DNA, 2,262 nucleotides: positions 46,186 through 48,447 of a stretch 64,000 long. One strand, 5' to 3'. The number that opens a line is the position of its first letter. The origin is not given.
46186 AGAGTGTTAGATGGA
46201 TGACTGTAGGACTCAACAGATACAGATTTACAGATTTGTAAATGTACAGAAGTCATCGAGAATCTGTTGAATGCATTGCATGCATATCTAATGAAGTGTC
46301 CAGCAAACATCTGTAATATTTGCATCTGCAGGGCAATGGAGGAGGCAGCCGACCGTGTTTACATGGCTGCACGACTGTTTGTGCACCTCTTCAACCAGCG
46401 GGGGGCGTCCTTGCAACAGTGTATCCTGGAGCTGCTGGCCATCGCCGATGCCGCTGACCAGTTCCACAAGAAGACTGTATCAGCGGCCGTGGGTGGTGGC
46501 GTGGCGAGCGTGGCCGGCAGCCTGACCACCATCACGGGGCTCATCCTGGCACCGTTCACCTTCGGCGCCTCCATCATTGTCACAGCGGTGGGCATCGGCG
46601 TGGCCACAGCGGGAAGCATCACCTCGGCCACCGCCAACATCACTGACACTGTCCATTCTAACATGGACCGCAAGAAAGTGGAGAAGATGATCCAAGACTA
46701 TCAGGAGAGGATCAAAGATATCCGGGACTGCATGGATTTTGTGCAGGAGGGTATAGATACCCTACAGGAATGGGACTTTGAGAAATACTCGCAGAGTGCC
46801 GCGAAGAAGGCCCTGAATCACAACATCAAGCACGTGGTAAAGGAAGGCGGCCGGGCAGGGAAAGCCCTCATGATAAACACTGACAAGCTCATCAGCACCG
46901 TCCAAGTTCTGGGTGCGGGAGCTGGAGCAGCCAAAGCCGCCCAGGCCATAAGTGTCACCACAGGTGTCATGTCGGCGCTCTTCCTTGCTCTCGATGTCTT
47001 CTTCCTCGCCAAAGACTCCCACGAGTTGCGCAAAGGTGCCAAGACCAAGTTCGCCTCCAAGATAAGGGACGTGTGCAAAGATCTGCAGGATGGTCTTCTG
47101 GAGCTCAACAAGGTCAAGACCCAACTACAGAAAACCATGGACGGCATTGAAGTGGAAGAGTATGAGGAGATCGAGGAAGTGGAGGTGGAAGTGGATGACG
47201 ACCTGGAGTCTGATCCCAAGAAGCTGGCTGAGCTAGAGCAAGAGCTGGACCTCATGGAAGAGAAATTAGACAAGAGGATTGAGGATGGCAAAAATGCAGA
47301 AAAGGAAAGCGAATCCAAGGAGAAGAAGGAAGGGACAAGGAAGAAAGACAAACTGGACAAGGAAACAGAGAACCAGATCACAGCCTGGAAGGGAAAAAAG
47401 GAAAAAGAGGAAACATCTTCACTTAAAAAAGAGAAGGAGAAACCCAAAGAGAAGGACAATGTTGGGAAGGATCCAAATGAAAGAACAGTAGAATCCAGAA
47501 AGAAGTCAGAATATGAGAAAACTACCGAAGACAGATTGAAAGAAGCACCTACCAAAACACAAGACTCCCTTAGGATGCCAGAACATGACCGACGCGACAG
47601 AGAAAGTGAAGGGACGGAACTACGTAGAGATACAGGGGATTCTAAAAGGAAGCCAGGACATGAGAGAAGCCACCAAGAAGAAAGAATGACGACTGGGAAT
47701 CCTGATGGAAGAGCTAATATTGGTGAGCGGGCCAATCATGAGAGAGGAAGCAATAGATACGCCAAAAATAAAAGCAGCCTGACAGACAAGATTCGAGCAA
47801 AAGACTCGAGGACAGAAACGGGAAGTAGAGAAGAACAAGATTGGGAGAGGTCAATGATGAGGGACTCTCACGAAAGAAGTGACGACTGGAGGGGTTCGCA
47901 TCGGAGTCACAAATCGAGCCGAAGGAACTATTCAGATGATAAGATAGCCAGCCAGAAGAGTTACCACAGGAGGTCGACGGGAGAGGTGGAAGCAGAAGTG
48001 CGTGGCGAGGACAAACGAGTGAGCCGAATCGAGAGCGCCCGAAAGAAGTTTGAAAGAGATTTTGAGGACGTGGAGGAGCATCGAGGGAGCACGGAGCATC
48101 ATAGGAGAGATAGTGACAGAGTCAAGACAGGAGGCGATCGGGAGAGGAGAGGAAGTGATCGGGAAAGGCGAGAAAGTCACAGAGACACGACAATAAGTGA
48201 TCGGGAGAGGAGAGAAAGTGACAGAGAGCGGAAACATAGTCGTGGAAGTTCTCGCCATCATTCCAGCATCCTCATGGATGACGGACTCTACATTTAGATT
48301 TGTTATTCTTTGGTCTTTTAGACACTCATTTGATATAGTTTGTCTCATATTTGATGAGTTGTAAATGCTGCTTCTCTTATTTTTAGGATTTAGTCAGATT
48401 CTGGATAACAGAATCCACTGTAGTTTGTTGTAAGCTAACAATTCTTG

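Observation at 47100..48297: APOL-like paralog carrying a ~370-aa K/E/R/D/S-rich tail with RS/RE/RD repeats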

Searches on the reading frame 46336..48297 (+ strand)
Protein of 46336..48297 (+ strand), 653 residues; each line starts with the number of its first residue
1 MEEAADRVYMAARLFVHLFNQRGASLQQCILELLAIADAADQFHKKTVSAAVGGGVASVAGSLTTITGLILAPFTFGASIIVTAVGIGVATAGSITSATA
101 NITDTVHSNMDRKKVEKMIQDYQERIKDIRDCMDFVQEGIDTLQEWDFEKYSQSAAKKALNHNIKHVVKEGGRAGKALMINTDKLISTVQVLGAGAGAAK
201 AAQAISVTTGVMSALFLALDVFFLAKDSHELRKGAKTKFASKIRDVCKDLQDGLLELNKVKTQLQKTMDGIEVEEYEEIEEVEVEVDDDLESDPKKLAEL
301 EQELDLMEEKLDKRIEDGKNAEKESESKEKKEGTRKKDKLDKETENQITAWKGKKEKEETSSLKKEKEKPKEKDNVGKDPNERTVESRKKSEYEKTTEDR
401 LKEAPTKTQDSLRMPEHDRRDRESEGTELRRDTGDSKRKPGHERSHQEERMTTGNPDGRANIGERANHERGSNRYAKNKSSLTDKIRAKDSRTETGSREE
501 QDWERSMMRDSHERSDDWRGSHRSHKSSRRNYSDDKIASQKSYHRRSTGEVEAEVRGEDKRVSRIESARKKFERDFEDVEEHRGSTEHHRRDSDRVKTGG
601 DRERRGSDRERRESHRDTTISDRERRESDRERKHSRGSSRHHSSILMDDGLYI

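Call 3: search_protein_families(library=pfam, proteins=[window:46336-48297:+], max_evalue=1)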
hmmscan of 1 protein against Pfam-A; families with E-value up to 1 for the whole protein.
window:46336-48297:+ (653 aa): 5 families
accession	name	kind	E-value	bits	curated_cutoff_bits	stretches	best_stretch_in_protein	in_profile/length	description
PF05461.16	ApoL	-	4.8e-32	112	25.9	1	11-258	49-297/298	Apolipoprotein L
PF05277.18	DUF726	-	0.04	13.3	22.6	1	55-132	10-86/343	Protein of unknown function (DUF726)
PF00523.23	Fusion_gly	-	0.098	11.4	29.8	1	80-144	91-154/487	Fusion glycoprotein F0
PF01594.21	AI-2E_transport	-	0.099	12.2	34.3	0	187-246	120-179/327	AI-2E family transporter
PF14712.11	Snapin_Pallidin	-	0.77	10.7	29.6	0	247-313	15-80/89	Snapin/Pallidin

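Call 6: find_homologous_proteins(query=window:46336-48297:+, max_evalue=0.00001)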
Query window:46336-48297:+ (653 aa): 475 proteins with E <= 0.00001 among 8000 candidates; the best 120 are listed.
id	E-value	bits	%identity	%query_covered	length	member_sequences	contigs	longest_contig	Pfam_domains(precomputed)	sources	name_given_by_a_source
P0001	3.2e-256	870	66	99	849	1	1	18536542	PF05461.17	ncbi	ncbi:uncharacterized protein LOC144086126 [Stigmatopora argus]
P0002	2.8e-254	864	72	99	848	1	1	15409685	PF05461.17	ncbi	ncbi:uncharacterized protein apold1a [Stigmatopora nigra]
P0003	3.1e-248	844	71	100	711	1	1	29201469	PF05461.17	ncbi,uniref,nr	ncbi:myosin-1 [Syngnathoides biaculeatus]|uniref:myosin-1 n=1 Tax=Syngnathoides biaculeatus TaxID=30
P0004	2.1e-189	649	89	50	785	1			PF05461.17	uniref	uniref:Apolipoprotein L domain containing 1a n=2 Tax=Cynoglossus semilaevis TaxID=244447 RepID=A0A3P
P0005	4.3e-185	635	57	93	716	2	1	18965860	PF05461.17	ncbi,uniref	ncbi:uncharacterized protein LOC142956895 [Anarhichas minor]|uniref:uncharacterized protein LOC14295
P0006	5.2e-185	635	55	100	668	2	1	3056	PF05461.17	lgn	-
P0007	7.2e-185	634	90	48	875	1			PF05461.17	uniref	uniref:Apolipoprotein L domain containing 1a n=2 Tax=Cynoglossus semilaevis TaxID=244447 RepID=A0A3P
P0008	3.6e-184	632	89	47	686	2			PF05461.17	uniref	uniref:Uncharacterized protein n=1 Tax=Fundulus heteroclitus TaxID=8078 RepID=A0A3Q2QER5_FUNHE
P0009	3.8e-181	622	91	48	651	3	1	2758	PF05461.17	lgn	-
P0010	6.6e-179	615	53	100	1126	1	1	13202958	PF05461.17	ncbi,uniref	ncbi:myb-like protein X [Brachionichthys hirsutus]|uniref:myb-like protein X n=1 Tax=Brachionichthys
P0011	1.9e-178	613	91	49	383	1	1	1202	PF05461.17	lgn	-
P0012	3.5e-177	609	62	81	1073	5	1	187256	PF05461.17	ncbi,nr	ncbi:uncharacterized protein isoform X5 [Notothenia coriiceps]|nr:PREDICTED: uncharacterized protein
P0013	5.4e-177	608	91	46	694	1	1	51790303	PF05461.17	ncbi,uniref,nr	ncbi:forkhead-associated domain-containing protein 1 [Lampris incognitus]|uniref:forkhead-associated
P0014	5.0e-176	605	85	47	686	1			PF05461.17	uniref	uniref:Apolipoprotein L domain containing 1a n=1 Tax=Poecilia reticulata TaxID=8081 RepID=A0A3P9MZ48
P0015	5.5e-176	605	91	47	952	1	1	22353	PF05461.17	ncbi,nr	ncbi:hypothetical protein ATANTOWER_032393, partial [Ataeniobius toweri]|nr:hypothetical protein [At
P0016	1.3e-175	604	89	45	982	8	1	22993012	PF05461.17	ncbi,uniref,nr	ncbi:uncharacterized protein LOC114449332 isoform X3 [Parambassis ranga]|uniref:Uncharacterized prot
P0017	2.6e-175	603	65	51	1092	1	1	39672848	PF05461.17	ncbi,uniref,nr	ncbi:Apolipoprotein L6 [Labeo rohita]|uniref:Apolipoprotein L6 n=1 Tax=Labeo rohita TaxID=84645 RepI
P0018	1.0e-174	601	90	47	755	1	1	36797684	PF05461.17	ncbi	ncbi:uncharacterized protein FYW61_011067 [Anableps anableps]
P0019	1.1e-174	601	88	48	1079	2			PF05461.17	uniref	uniref:Uncharacterized protein n=1 Tax=Oreochromis aureus TaxID=47969 RepID=A0AAZ1XAA1_OREAU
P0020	1.7e-174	600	88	48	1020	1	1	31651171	PF05461.17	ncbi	ncbi:uncharacterized protein LKV04_009013 [Tautogolabrus adspersus]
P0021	1.8e-174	600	88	48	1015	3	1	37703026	PF05461.17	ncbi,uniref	ncbi:uncharacterized protein apold1a [Pelmatolapia mariae]|uniref:uncharacterized protein apold1a n=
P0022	7.1e-174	598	91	47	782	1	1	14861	PF05461.17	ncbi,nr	ncbi:hypothetical protein CHARACLAT_021207, partial [Characodon lateralis]|nr:hypothetical protein [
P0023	1.2e-173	597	88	42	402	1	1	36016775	PF05461.17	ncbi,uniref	ncbi:apolipoprotein L6, partial [Scomber japonicus]|uniref:apolipoprotein L6 n=1 Tax=Scomber japonic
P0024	1.3e-172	594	90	47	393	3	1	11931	PF05461.17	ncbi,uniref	ncbi:hypothetical protein ILYODFUR_022105 [Ilyodon furcidens]|uniref:Uncharacterized protein n=1 Tax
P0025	6.1e-172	592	89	47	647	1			PF05461.17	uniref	uniref:Apolipoprotein L domain containing 1a n=1 Tax=Poecilia formosa TaxID=48698 RepID=A0A087XA32_P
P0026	6.8e-172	591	86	51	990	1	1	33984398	PF05461.17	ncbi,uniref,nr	ncbi:Apolipoprotein L3 [Dissostichus eleginoides]|uniref:Apolipoprotein L3 n=1 Tax=Dissostichus eleg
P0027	2.0e-171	590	89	46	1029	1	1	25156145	PF05461.17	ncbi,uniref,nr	ncbi:uncharacterized protein LOC115022310 [Cottoperca gobio]|uniref:Uncharacterized protein LOC11502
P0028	3.6e-171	589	88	48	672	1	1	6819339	PF05461.17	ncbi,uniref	ncbi:uncharacterized protein si:rp71-1g18.13, partial [Neolamprologus brichardi]|uniref:uncharacteri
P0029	3.6e-171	589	89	47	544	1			PF05461.17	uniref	uniref:Apolipoprotein L domain containing 1a n=2 Tax=Poecilia latipinna TaxID=48699 RepID=A0A3B3TQ71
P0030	8.9e-170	584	88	48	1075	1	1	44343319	PF05461.17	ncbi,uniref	ncbi:hypothetical protein WMY93_000719 [Mugilogobius chulae]|uniref:Uncharacterized protein n=1 Tax=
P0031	3.3e-169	583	87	47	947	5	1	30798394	PF05461.17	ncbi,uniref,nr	ncbi:neurofilament medium polypeptide isoform X2 [Xiphophorus hellerii]|uniref:neurofilament medium 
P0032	1.6e-167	577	86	47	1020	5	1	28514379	PF05461.17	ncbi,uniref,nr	ncbi:eukaryotic translation initiation factor 3 subunit A-like [Gambusia affinis]|uniref:eukaryotic 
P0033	3.7e-167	576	53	100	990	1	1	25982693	PF05461.17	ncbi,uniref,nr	ncbi:Apolipoprotein L domain-containing protein 1 Vascular early response gene protein [Channa argus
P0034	6.5e-167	575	86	47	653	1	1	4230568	PF05461.17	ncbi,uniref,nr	ncbi:uncharacterized protein LOC129377944 [Poeciliopsis prolifica]|uniref:uncharacterized protein LO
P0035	7.8e-166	571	83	41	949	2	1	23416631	PF05461.17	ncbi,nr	ncbi:uncharacterized protein LOC113171727 [Anabas testudineus]|nr:uncharacterized protein LOC1131717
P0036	5.5e-165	569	87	47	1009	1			PF05461.17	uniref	uniref:Apolipoprotein L domain containing 1a n=2 Tax=Xiphophorus maculatus TaxID=8083 RepID=A0A3B5Q3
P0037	6.6e-165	568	87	47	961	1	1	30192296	PF05461.17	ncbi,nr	ncbi:myb-like protein X [Xiphophorus maculatus]|nr:myb-like protein X [Xiphophorus maculatus]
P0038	7.9e-165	568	81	45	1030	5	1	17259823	PF05461.17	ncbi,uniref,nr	ncbi:uncharacterized protein LOC114845189 isoform X2 [Betta splendens]|uniref:Uncharacterized protei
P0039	1.8e-164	567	82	51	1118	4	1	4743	PF05461.17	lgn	-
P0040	3.0e-164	566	71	46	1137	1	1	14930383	PF05461.17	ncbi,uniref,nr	ncbi:uncharacterized protein LOC115024021 [Cottoperca gobio]|uniref:Uncharacterized protein LOC11502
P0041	1.7e-163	564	86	42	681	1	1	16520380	PF05461.17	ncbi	ncbi:uncharacterized protein FYW47_016623 [Aplochiton taeniatus]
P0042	4.4e-163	562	80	48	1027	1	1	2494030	PF05461.17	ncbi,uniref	ncbi:uncharacterized protein LOC130190905, partial [Pseudoliparis swirei]|uniref:uncharacterized pro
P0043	6.6e-163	562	81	48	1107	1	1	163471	PF05461.17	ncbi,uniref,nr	ncbi:Apolipoprotein L6 [Merluccius polli]|uniref:Apolipoprotein L6 n=1 Tax=Merluccius polli TaxID=89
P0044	7.8e-163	562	92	42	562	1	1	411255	PF05461.17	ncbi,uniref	ncbi:hypothetical protein CRENBAI_024640 [Crenichthys baileyi]|uniref:Uncharacterized protein n=1 Ta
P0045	5.9e-162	559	85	48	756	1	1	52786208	PF05461.17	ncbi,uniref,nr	ncbi:uncharacterized protein LOC119414287 [Nematolebias whitei]|uniref:uncharacterized protein LOC11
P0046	1.9e-161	557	88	41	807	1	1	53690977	PF05461.17,PF03351.23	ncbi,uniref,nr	ncbi:uncharacterized protein apold1a [Chanos chanos]|uniref:Uncharacterized protein apold1a n=1 Tax=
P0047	3.4e-160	553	78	52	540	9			PF05461.17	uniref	uniref:Apolipoprotein L domain containing 1 n=3 Tax=Nothobranchius TaxID=28779 RepID=A0A1A8LRG8_9TEL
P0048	3.1e-159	550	85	46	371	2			PF05461.17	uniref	uniref:Si:rp71-1g18.13 n=1 Tax=Gasterosteus aculeatus TaxID=69293 RepID=G3Q0U7_GASAC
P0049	6.9e-159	549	85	42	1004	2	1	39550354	PF05461.17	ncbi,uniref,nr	ncbi:hypothetical protein PFLUV_G00138840 [Perca fluviatilis]|uniref:Uncharacterized protein n=1 Tax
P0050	2.4e-158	547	82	42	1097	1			PF05461.17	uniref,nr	uniref:LOW QUALITY PROTEIN: uncharacterized protein LOC109955423 n=1 Tax=Monopterus albus TaxID=4370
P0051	2.0e-157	544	84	42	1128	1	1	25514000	PF05461.17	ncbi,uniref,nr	ncbi:hypothetical protein MATL_G00251840 [Megalops atlanticus]|uniref:Uncharacterized protein n=1 Ta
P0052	3.7e-154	533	73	50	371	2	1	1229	PF05461.17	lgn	-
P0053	4.8e-154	533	78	50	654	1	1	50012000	PF05461.17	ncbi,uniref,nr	ncbi:hypothetical protein AGOR_G00032410 [Albula goreensis]|uniref:Uncharacterized protein n=1 Tax=A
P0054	2.5e-153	530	81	42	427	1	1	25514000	PF05461.17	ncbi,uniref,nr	ncbi:hypothetical protein MATL_G00251860 [Megalops atlanticus]|uniref:Uncharacterized protein n=1 Ta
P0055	1.0e-152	528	76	48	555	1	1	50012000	PF05461.17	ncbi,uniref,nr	ncbi:hypothetical protein AGOR_G00032400 [Albula goreensis]|uniref:Uncharacterized protein n=1 Tax=A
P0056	1.0e-149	518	76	48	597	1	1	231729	PF05461.17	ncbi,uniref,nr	ncbi:hypothetical protein JZ751_018407 [Albula glossodonta]|uniref:Uncharacterized protein n=1 Tax=A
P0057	6.6e-149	516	76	48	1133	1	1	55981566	PF05461.17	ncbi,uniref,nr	ncbi:hypothetical protein ANANG_G00169490 [Anguilla anguilla]|uniref:Uncharacterized protein n=1 Tax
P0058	1.2e-148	515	78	48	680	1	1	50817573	PF05461.17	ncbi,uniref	ncbi:uncharacterized protein apold1a [Garra rufa]|uniref:uncharacterized protein apold1a n=1 Tax=Gar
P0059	5.1e-148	513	74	52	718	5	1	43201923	PF05461.17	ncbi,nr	ncbi:uncharacterized protein apold1a isoform X2 [Ctenopharyngodon idella]|nr:uncharacterized protein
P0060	1.0e-147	512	75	51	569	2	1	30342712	PF05461.17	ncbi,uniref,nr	ncbi:uncharacterized protein apold1a isoform X2 [Triplophysa rosa]|uniref:uncharacterized protein ap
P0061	2.2e-147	511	77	49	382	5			PF05461.17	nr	nr:novel protein similar to human apolipoproteins [Danio rerio]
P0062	2.4e-147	510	75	51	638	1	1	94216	PF05461.17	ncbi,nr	ncbi:hypothetical protein cypCar_00020449 [Cyprinus carpio]|nr:hypothetical protein cypCar_00020449 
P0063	3.4e-147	510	75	51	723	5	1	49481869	PF05461.17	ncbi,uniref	ncbi:uncharacterized protein apold1a isoform X2 [Pseudorasbora parva]|uniref:uncharacterized protein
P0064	6.0e-147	509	78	48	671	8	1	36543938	PF05461.17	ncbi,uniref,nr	ncbi:uncharacterized protein LOC131530878 isoform X3 [Onychostoma macrolepis]|uniref:uncharacterized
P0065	6.8e-147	509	67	57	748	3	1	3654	PF05461.17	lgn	-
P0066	9.2e-147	508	73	52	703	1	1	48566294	PF05461.17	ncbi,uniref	ncbi:hypothetical protein ABG768_012584 [Culter alburnus]|uniref:Uncharacterized protein n=1 Tax=Cul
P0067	9.2e-147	508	79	48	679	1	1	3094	PF05461.17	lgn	-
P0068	9.6e-147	508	77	49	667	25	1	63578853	PF05461.17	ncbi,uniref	ncbi:uncharacterized protein isoform X4 [Danio rerio]|uniref:Uncharacterized protein isoform X4 n=1 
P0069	2.2e-146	507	91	40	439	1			PF05461.17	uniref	uniref:Uncharacterized protein n=1 Tax=Periophthalmus magnuspinnatus TaxID=409849 RepID=A0A3B4AG13_9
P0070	2.6e-146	507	80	46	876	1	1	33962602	PF05461.17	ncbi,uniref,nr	ncbi:hypothetical protein FQN60_016625 [Etheostoma spectabile]|uniref:Uncharacterized protein n=1 Ta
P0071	3.7e-146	507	73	52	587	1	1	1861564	PF05461.17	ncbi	ncbi:Apolipoprotein L6, partial [Anabarilius grahami]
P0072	5.1e-146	506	75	52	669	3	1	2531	PF05461.17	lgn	-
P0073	5.3e-146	506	75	51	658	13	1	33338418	PF05461.17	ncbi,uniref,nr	ncbi:uncharacterized protein LOC132096267 isoform X2 [Carassius carassius]|uniref:uncharacterized pr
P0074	9.3e-146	505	74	52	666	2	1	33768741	PF05461.17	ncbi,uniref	ncbi:uncharacterized protein LOC143740388 isoform X2 [Siphateles boraxobius]|uniref:uncharacterized 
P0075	1.1e-145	505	75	52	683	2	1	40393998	PF05461.17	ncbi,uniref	ncbi:hypothetical protein R3I93_007451 [Phoxinus phoxinus]|uniref:Apolipoprotein L3 n=1 Tax=Phoxinus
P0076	1.6e-145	504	73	51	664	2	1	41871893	PF05461.17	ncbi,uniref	ncbi:hypothetical protein QQF64_015287 [Cirrhinus molitorella]|uniref:Apolipoprotein L6 n=1 Tax=Cirr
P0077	1.9e-145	504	74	52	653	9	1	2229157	PF05461.17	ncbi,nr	ncbi:uncharacterized protein apold1a isoform X2 [Rhinichthys klamathensis goyatoka]|nr:uncharacteriz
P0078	2.4e-145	504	78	48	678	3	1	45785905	PF05461.17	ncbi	ncbi:hypothetical protein PO909_031229 [Leuciscus waleckii]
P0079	3.5e-145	503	75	48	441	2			PF05461.17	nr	nr:apolipoprotein L3 isoform X2 [Misgurnus anguillicaudatus]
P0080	3.7e-145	503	73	51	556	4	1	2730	PF05461.17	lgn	-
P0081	3.7e-145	503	75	48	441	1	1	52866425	PF05461.17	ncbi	ncbi:apolipoprotein L6 isoform X2 [Misgurnus anguillicaudatus]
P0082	4.0e-145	503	82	41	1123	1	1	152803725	PF05461.17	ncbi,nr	ncbi:hypothetical protein GJAV_G00090710 [Gymnothorax javanicus]|nr:hypothetical protein GJAV_G00090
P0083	4.5e-145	503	73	51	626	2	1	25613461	PF05461.17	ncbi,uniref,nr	ncbi:uncharacterized protein si:rp71-1g18.13 isoform X12 [Puntigrus tetrazona]|uniref:uncharacterize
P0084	6.1e-145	502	90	41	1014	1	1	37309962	PF05461.17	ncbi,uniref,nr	ncbi:hypothetical protein OJAV_G00166160 [Oryzias javanicus]|uniref:Uncharacterized protein n=1 Tax=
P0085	6.6e-145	502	76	48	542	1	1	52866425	PF05461.17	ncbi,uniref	ncbi:uncharacterized protein apold1a isoform X1 [Misgurnus anguillicaudatus]|uniref:uncharacterized 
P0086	9.4e-145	502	75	51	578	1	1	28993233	PF05461.17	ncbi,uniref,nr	ncbi:apolipoprotein L3 [Triplophysa dalaica]|uniref:apolipoprotein L3 n=1 Tax=Triplophysa dalaica Ta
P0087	1.7e-144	501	75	50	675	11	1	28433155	PF05461.17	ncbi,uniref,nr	ncbi:uncharacterized protein LOC122134506 isoform X2 [Cyprinus carpio]|uniref:Uncharacterized LOC109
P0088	2.3e-144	501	77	48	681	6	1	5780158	PF05461.17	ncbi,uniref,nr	ncbi:uncharacterized protein [Sinocyclocheilus grahami]|uniref:uncharacterized protein isoform X1 n=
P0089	8.4e-144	499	88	41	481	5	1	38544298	PF05461.17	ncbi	ncbi:uncharacterized protein PAE49_015482, partial [Odontesthes bonariensis]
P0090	1.1e-143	498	79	46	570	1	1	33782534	PF05461.17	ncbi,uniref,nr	ncbi:hypothetical protein E1301_Tti016033 [Triplophysa tibetana]|uniref:Apolipoprotein L3 n=1 Tax=Tr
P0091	2.8e-143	497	77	48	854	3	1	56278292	PF05461.17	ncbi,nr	ncbi:uncharacterized protein LOC127442046 isoform X2 [Myxocyprinus asiaticus]|nr:uncharacterized pro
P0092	4.9e-143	496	76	48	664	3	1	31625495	PF05461.17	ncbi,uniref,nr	ncbi:uncharacterized protein LOC127933155 isoform X1 [Carassius gibelio]|uniref:uncharacterized prot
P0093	6.0e-143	496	80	42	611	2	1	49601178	PF05461.17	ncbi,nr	ncbi:uncharacterized protein apold1a isoform X2 [Xyrauchen texanus]|nr:uncharacterized protein apold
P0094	1.6e-142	494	78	48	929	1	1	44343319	PF05461.17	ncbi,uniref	ncbi:hypothetical protein WMY93_000716 [Mugilogobius chulae]|uniref:Apolipoprotein L6 n=1 Tax=Mugilo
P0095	2.1e-142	494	75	48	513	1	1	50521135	PF05461.17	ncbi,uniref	ncbi:uncharacterized protein apold1a isoform X3 [Paramisgurnus dabryanus]|uniref:uncharacterized pro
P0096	2.2e-142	494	75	48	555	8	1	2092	PF05461.17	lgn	-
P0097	7.1e-142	492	72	51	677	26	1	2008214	PF05461.17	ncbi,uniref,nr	ncbi:uncharacterized protein LOC107738148 isoform X2 [Sinocyclocheilus rhinocerous]|uniref:uncharact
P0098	9.7e-142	492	75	46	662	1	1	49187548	PF05461.17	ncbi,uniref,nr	ncbi:uncharacterized protein apold1b [Chanos chanos]|uniref:Uncharacterized protein apold1b n=1 Tax=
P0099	1.6e-139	485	77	45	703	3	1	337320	PF05461.17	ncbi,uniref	ncbi:uncharacterized protein apold1b isoform X2 [Centroberyx affinis]|uniref:uncharacterized protein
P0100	1.8e-139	484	80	42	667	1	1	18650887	PF05461.17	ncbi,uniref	ncbi:uncharacterized protein [Pempheris klunzingeri]|uniref:uncharacterized protein n=1 Tax=Pempheri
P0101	2.0e-139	484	77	45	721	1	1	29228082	PF05461.17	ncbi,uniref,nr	ncbi:uncharacterized protein LOC115376467 [Myripristis murdjan]|uniref:uncharacterized protein LOC11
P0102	1.7e-138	481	77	46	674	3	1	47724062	PF05461.17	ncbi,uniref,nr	ncbi:uncharacterized protein LOC115439037 isoform X2 [Sphaeramia orbicularis]|uniref:Uncharacterized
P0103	3.8e-138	480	77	46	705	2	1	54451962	PF05461.17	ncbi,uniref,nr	ncbi:uncharacterized protein si:cabz01007802.1 isoform X2 [Mugil cephalus]|uniref:uncharacterized pr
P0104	6.3e-138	479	76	46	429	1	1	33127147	PF05461.17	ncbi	ncbi:apolipoprotein L6-like [Neosynchiropus ocellatus]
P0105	1.9e-137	478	76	46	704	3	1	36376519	PF05461.17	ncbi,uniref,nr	ncbi:uncharacterized protein LOC131989437 isoform X2 [Centropristis striata]|uniref:uncharacterized 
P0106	2.3e-137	477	76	45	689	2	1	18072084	PF05461.17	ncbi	ncbi:uncharacterized protein ACNS7B_021535 isoform 2-T2 [Menidia menidia]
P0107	2.9e-137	477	78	41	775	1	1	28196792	PF05461.17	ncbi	ncbi:uncharacterized protein ACJ7VT_012897 [Polymixia lowei]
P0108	3.2e-137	477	76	46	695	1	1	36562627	PF05461.17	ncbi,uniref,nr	ncbi:uncharacterized protein LOC128755614 [Synchiropus splendidus]|uniref:uncharacterized protein LO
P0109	3.5e-137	477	76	46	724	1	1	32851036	PF05461.17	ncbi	ncbi:uncharacterized protein ACB058_001102 isoform 1-T2 [Synchiropus picturatus]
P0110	1.6e-136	475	75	46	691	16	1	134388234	PF05461.17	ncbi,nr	ncbi:uncharacterized protein si:cabz01007802.1 isoform X2 [Oreochromis aureus]|nr:uncharacterized pr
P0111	1.8e-136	475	75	46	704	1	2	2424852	PF05461.17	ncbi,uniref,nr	ncbi:uncharacterized protein LOC108874167 [Lates japonicus]|uniref:Uncharacterized protein n=1 Tax=L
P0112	1.9e-136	474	76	45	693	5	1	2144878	PF05461.17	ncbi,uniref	ncbi:uncharacterized protein [Brachyistius frenatus]|uniref:uncharacterized protein isoform X1 n=1 T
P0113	1.9e-136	474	75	46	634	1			PF05461.17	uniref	uniref:Uncharacterized protein n=1 Tax=Oreochromis aureus TaxID=47969 RepID=A0AAZ1X3E1_OREAU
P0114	2.6e-136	474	75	46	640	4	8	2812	PF05461.17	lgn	-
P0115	3.3e-136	474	76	45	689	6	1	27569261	PF05461.17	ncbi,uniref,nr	ncbi:uncharacterized protein LOC122974014 isoform X1 [Thunnus albacares]|uniref:uncharacterized prot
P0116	3.3e-136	474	75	46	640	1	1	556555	PF05461.17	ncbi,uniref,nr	ncbi:uncharacterized protein LOC102786141 isoform X3 [Neolamprologus brichardi]|uniref:uncharacteriz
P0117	4.0e-136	473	75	46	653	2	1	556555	PF05461.17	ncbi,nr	ncbi:uncharacterized protein LOC102786141 isoform X2 [Neolamprologus brichardi]|nr:uncharacterized p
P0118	5.2e-136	473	76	46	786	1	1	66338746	PF05461.17,PF14374.12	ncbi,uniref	ncbi:uncharacterized protein LOC135516170 isoform X2 [Oncorhynchus masou masou]|uniref:uncharacteriz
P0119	5.3e-136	473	78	41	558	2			PF05461.17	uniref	uniref:uncharacterized protein apold1b n=1 Tax=Centroberyx gerrardi TaxID=166262 RepID=UPI003AAB874A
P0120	6.7e-136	473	76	45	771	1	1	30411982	PF05461.17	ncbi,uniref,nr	ncbi:uncharacterized protein LOC115408282 [Salarias fasciatus]|uniref:Uncharacterized LOC115408282 n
